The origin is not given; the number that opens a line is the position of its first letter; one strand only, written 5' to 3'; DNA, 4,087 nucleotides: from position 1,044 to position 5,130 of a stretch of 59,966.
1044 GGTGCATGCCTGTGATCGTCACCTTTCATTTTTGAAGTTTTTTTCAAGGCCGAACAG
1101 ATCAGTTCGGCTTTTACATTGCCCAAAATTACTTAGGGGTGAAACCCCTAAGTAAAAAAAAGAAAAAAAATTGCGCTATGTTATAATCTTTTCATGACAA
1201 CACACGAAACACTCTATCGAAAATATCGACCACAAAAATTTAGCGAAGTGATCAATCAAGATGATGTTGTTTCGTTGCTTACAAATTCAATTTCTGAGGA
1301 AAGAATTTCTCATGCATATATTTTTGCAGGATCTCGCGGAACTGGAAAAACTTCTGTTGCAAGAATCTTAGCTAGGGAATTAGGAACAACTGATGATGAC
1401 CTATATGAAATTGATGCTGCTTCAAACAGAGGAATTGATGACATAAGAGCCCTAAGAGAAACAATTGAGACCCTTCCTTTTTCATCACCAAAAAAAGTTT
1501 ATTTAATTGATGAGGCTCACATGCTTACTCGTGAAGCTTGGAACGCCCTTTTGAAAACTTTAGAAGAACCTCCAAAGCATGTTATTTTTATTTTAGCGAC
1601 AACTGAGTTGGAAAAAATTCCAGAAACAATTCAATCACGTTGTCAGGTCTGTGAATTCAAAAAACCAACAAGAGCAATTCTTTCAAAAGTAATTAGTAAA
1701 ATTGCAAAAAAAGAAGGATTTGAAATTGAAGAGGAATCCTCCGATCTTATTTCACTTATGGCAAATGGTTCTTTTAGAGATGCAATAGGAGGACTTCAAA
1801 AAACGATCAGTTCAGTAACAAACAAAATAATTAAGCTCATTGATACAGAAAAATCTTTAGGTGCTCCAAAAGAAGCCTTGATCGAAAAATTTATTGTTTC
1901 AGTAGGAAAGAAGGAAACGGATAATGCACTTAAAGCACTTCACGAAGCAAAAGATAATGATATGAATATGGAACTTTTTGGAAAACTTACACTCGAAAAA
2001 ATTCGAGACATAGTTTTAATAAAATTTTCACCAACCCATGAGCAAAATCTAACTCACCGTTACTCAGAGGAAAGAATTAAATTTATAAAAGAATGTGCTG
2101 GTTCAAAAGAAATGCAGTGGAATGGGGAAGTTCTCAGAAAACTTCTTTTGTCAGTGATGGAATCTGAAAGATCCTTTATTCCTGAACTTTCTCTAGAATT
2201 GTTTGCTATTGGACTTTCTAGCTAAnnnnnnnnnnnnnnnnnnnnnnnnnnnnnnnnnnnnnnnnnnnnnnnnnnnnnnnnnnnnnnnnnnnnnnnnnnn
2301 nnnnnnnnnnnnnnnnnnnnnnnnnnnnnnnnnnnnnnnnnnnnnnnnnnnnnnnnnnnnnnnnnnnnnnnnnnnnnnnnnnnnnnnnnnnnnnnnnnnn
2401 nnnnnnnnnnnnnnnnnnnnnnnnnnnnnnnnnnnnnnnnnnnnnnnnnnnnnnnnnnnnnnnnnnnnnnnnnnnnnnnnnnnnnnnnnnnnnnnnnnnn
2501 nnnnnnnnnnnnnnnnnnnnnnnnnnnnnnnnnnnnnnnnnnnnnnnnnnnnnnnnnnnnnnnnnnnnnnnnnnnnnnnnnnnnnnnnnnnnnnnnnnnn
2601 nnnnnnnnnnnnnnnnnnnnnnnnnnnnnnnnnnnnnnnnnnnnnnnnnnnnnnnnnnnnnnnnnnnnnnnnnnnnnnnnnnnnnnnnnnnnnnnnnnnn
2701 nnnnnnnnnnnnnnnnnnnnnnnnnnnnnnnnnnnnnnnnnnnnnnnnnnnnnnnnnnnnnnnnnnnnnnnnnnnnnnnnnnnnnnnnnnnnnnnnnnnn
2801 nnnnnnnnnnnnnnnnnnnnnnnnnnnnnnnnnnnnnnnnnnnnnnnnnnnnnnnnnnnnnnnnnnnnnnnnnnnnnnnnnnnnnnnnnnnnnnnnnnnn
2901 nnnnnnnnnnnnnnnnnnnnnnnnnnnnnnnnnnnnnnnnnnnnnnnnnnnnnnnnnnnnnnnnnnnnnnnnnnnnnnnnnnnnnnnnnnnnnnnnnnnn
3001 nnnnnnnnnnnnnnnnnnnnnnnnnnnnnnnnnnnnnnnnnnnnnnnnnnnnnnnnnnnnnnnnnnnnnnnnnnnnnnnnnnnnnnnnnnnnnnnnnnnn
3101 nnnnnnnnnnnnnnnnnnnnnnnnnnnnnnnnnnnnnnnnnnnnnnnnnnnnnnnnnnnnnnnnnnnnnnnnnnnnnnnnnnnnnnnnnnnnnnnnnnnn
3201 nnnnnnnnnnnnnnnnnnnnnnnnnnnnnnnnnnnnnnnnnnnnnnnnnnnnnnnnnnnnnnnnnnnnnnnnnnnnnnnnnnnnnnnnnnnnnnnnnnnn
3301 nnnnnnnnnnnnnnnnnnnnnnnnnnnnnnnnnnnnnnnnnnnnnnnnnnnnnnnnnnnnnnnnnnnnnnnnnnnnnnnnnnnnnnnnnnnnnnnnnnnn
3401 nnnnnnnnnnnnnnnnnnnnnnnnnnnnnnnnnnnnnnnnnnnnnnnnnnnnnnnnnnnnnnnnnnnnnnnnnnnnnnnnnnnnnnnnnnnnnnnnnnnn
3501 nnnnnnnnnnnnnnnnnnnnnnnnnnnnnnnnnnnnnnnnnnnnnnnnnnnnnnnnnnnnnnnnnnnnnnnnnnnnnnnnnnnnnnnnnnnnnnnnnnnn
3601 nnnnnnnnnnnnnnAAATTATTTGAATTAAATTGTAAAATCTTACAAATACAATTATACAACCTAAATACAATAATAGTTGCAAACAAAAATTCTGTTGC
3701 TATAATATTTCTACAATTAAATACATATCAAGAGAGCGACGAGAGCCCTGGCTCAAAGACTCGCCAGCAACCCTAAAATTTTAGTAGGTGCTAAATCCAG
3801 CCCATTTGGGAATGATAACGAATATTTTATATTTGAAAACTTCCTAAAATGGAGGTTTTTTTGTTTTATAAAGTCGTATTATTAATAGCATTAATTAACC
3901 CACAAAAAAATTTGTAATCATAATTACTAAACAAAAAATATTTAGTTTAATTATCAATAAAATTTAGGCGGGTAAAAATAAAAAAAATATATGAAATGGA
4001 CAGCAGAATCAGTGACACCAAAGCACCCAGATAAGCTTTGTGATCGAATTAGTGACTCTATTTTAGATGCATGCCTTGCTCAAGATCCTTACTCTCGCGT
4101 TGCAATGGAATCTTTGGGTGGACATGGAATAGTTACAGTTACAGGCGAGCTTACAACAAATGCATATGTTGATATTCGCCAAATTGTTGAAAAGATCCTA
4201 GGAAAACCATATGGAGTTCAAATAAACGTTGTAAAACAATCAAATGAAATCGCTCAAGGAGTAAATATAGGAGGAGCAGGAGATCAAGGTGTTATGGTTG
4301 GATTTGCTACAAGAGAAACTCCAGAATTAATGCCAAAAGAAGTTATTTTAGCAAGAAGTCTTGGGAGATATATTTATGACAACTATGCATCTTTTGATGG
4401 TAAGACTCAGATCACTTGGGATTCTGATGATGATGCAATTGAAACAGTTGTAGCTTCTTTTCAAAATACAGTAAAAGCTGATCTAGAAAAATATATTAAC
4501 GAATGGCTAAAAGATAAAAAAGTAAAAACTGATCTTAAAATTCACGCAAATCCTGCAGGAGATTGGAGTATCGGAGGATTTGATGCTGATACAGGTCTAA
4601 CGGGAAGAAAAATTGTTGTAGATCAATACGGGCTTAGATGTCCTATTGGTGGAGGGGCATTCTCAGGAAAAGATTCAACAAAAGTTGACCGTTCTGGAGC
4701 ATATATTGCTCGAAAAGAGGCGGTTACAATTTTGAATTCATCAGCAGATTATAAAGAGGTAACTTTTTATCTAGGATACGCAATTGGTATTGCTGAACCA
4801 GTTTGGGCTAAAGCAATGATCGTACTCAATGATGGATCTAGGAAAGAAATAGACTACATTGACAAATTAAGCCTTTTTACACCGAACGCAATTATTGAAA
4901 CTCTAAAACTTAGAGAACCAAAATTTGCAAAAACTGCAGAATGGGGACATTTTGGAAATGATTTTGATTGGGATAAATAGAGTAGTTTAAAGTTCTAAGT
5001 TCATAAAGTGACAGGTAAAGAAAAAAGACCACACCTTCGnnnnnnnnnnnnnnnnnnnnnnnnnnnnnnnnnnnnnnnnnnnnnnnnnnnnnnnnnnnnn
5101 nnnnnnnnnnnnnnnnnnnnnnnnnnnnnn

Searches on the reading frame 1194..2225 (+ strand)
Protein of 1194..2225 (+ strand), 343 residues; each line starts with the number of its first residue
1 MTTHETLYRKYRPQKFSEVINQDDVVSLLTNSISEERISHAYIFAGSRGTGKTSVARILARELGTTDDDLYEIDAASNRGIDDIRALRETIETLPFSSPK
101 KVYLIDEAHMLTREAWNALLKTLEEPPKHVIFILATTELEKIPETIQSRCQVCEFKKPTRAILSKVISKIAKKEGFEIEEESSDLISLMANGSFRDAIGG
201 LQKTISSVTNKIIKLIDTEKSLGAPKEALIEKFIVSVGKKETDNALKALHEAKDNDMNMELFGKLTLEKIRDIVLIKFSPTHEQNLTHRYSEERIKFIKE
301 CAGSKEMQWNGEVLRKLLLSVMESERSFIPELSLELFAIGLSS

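Call 85: search_protein_families(library=pfam, proteins=[window:1194-2225:+], max_evalue=0.00001)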
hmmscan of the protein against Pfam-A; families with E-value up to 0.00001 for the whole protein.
window:1194-2225:+ (343 aa): 5 families
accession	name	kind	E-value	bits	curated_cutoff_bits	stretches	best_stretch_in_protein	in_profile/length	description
PF13177.12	DNA_pol3_delta2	-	5.5e-35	121.2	27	2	78-158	80-160/161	DNA polymerase III, delta subunit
PF00004.35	AAA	-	1.6e-15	58.1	21.2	1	43-152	2-125/131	ATPase family associated with various cellular activities (AAA)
PF13401.12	AAA_22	-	1e-07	32.7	27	0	87-138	75-125/130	AAA domain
PF05496.18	RuvB_N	-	9.4e-07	29.2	27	1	12-125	2-110/159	Holliday junction DNA helicase RuvB P-loop domain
PF06068.19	TIP49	-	7.8e-06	25.7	23.8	0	26-65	36-76/347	TIP49 P-loop domain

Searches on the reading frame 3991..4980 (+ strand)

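Call 14: search_protein_families(library=ncbifam, proteins=[window:3991-4980:+], max_evalue=0.001)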
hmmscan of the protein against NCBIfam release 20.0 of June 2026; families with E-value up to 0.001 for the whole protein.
window:3991-4980:+ (329 aa): 1 family
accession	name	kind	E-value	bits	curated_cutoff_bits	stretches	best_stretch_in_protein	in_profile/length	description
TIGR01034.1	metK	equivalog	5.4e-81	272.4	309.4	1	3-329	2-366/377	methionine adenosyltransferase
